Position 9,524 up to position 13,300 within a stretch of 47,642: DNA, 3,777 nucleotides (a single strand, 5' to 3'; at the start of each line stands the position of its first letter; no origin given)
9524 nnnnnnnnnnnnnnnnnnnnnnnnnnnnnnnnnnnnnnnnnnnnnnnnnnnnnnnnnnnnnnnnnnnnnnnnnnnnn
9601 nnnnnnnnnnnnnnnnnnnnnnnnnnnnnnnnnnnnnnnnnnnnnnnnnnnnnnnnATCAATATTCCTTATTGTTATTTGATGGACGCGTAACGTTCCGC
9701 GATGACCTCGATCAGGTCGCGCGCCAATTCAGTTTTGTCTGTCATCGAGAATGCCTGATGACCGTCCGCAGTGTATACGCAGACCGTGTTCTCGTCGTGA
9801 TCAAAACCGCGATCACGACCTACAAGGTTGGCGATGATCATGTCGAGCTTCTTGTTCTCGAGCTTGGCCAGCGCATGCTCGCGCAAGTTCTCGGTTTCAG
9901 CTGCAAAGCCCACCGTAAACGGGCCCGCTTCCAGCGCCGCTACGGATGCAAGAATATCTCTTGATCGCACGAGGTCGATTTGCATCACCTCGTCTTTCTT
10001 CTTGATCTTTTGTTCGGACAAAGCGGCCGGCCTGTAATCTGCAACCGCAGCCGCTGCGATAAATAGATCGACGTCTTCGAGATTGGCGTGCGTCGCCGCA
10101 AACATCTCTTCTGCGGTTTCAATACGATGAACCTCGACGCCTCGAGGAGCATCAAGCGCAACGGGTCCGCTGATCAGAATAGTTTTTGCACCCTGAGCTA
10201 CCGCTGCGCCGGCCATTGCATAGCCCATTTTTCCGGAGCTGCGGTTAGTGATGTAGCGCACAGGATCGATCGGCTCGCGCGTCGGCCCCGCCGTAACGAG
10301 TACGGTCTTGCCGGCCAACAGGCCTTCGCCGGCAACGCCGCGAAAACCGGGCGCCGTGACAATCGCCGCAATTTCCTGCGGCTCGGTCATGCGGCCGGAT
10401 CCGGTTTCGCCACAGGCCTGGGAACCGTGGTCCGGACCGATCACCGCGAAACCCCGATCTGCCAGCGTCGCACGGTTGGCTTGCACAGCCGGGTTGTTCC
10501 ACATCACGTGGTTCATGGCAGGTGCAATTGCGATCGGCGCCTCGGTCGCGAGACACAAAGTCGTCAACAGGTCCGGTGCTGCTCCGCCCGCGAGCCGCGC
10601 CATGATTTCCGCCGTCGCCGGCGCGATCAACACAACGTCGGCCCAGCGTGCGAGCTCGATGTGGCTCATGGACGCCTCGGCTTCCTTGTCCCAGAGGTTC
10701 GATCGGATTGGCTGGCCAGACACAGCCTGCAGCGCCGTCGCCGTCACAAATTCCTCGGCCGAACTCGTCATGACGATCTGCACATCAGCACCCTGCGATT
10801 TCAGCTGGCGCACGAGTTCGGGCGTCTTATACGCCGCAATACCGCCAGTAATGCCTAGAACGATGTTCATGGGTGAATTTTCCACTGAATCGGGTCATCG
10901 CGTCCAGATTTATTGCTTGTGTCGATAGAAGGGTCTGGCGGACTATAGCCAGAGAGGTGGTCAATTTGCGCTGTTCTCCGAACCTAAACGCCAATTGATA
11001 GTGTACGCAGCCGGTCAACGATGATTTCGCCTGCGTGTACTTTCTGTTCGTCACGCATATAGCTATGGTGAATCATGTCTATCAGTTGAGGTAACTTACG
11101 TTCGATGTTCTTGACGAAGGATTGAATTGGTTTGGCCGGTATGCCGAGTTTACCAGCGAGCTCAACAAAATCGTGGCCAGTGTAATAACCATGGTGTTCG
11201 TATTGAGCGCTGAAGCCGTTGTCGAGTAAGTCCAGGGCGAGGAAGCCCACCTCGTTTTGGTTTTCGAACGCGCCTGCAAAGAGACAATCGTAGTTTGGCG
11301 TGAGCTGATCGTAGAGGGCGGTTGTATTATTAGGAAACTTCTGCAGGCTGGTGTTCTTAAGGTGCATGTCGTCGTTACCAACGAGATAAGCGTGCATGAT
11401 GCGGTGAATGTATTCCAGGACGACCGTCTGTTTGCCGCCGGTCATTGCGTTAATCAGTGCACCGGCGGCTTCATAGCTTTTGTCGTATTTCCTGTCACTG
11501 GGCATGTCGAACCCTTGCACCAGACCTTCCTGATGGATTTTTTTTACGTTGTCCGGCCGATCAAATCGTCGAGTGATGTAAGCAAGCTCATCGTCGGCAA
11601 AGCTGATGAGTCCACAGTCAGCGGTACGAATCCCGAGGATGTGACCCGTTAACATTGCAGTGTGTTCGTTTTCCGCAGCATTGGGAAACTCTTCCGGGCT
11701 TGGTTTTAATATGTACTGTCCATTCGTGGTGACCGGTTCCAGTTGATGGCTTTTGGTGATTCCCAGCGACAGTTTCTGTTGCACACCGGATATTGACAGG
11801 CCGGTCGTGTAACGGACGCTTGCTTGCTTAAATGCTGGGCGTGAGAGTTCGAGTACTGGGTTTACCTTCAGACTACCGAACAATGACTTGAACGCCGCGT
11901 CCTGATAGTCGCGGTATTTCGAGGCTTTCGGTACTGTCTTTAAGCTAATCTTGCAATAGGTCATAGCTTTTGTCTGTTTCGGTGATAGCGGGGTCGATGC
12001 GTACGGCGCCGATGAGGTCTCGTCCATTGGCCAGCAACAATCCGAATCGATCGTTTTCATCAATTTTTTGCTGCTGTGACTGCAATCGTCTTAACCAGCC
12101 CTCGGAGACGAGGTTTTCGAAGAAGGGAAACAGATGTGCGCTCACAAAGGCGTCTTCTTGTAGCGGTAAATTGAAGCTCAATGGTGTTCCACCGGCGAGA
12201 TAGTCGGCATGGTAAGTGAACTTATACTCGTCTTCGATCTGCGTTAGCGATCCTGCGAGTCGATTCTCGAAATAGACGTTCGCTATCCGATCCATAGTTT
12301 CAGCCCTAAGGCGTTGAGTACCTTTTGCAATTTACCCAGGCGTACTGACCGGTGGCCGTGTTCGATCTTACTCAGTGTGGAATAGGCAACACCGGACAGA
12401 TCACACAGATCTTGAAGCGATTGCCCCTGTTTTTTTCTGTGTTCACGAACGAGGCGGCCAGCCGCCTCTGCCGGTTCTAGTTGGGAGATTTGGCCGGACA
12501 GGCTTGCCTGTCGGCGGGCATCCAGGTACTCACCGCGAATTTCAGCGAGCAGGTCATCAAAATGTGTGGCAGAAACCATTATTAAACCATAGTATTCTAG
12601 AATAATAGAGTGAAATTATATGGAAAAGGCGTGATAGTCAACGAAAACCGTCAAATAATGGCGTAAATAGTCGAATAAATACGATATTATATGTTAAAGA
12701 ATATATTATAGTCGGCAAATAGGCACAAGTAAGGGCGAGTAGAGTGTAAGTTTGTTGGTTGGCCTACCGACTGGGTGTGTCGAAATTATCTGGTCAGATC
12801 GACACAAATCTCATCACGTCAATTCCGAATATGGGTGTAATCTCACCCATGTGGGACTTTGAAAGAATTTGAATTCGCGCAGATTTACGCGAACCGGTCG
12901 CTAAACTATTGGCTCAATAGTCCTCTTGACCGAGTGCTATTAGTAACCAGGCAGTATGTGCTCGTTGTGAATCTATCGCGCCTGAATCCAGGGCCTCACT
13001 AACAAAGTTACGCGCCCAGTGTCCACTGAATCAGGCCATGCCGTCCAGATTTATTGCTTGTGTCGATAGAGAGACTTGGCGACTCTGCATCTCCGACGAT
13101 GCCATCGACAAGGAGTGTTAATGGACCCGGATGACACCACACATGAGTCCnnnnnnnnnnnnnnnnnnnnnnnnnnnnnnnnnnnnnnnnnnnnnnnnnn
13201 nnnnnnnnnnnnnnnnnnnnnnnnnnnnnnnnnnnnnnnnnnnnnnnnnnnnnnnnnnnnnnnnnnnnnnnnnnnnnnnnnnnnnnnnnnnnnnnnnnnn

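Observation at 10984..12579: Tripartite HipB-HipS-HipT (split HipA kinase) toxin-antitoxin module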

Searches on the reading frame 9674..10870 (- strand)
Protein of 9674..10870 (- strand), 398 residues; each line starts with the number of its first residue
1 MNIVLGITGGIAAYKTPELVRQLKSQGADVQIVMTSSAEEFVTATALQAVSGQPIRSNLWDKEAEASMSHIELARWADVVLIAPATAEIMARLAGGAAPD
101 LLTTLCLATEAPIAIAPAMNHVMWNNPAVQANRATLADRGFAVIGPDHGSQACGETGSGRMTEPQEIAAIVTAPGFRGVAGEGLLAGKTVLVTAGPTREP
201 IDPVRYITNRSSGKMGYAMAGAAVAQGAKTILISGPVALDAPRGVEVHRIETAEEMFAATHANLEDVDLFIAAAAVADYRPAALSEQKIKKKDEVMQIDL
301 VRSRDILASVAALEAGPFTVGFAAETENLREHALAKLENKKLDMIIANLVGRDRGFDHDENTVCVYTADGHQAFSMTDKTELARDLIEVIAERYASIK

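Call 20: find_related_loci(query=window:9674-10870:-, collection=genome_contigs, flank=6000)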
Query window:9674-10870:- (398 aa) in genome_contigs; peptide patterns used: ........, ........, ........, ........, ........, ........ (x = any residue, [..] = any of these).
301 stretches matched a pattern; 215 encode a relative of the query (tblastn E <= 1e-3); the best 80 are kept; 80 distinct loci.
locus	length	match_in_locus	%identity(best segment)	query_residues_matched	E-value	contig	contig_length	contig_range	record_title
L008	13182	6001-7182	84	1-394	0e+0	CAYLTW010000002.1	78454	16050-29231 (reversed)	MAG TPA_asm: uncultured Woeseiaceae bacterium isolate binchicken_co121_127 genome assembly, contig: NODE_83_length_78454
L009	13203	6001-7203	76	1-398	0e+0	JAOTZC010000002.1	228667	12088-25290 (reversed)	MAG: Gammaproteobacteria bacterium isolate 21_Jan_SF_Bin68 21_Jan_SF_Bin68_scaffold_18_c1, whole genome shotgun sequence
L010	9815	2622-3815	74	1-398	0e+0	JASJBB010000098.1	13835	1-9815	MAG: Woeseiaceae bacterium isolate MO_071.B18 MO_071.c_1471, whole genome shotgun sequence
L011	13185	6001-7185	73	1-395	0e+0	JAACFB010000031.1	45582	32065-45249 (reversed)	MAG: Gammaproteobacteria bacterium isolate bin.9 scaffold_154, whole genome shotgun sequence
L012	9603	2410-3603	75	1-398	0e+0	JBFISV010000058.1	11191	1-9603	MAG: Woeseiaceae bacterium isolate Mix_sand13.2021.11.D.80 k141_3154046_length_11191_cov_12.3329, whole genome shotgun s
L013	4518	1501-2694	74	1-398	0e+0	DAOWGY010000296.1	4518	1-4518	MAG TPA_asm: Gammaproteobacteria bacterium isolate CSMAG_2003 CSMAG_2003_k141_3161551_length_4518_cov_10.0000, whole gen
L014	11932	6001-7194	71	1-398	0e+0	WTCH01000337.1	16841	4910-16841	MAG: Woeseiaceae bacterium isolate GLR87 c_000000140921, whole genome shotgun sequence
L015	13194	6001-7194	73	1-398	0e+0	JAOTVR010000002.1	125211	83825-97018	MAG: Gammaproteobacteria bacterium isolate 13_May_SF_Bin53 13_May_SF_Bin53_scaffold_51_c1, whole genome shotgun sequence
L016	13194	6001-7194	73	1-398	0e+0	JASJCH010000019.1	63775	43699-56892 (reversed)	MAG: Woeseiaceae bacterium isolate MO_140.B34 MO_140.c_356, whole genome shotgun sequence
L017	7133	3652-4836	74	1-398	0e+0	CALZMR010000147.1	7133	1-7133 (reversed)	MAG: uncultured Woeseiaceae bacterium isolate FO_M_Gamma_090 genome assembly, contig: scaffold_9232, whole genome shotgu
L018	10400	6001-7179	72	1-394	0e+0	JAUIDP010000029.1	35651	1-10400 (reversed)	MAG: Gammaproteobacteria bacterium isolate 7_bin.79 NODE_1417_length_35651_cov_1.181314, whole genome shotgun sequence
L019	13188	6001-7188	72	1-396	0e+0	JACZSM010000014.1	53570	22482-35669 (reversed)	MAG: Proteobacteria bacterium isolate B112T1L10 B112T1L10_NODE481, whole genome shotgun sequence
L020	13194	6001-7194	73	1-398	0e+0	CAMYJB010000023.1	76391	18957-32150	MAG: uncultured Woeseiaceae bacterium isolate ES_Gamma_089 genome assembly, contig: scaffold_455, whole genome shotgun s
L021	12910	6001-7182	73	1-394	0e+0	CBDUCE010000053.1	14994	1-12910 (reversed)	MAG TPA_asm: uncultured Gammaproteobacteria bacterium isolate ERR2431956_metabat2_40 genome assembly, contig: ERZ2388014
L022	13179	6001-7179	72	1-394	0e+0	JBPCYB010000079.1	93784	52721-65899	MAG: Woeseiaceae bacterium isolate MAG_seacave_121 S1Ck127_14951237, whole genome shotgun sequence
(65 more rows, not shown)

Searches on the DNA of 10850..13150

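Call 57: search_rna_families(source=window, start=10850, end=13150, threshold=evalue, max_evalue=1)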
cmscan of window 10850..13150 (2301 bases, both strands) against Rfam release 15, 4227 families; matches with E-value up to 1: 0.
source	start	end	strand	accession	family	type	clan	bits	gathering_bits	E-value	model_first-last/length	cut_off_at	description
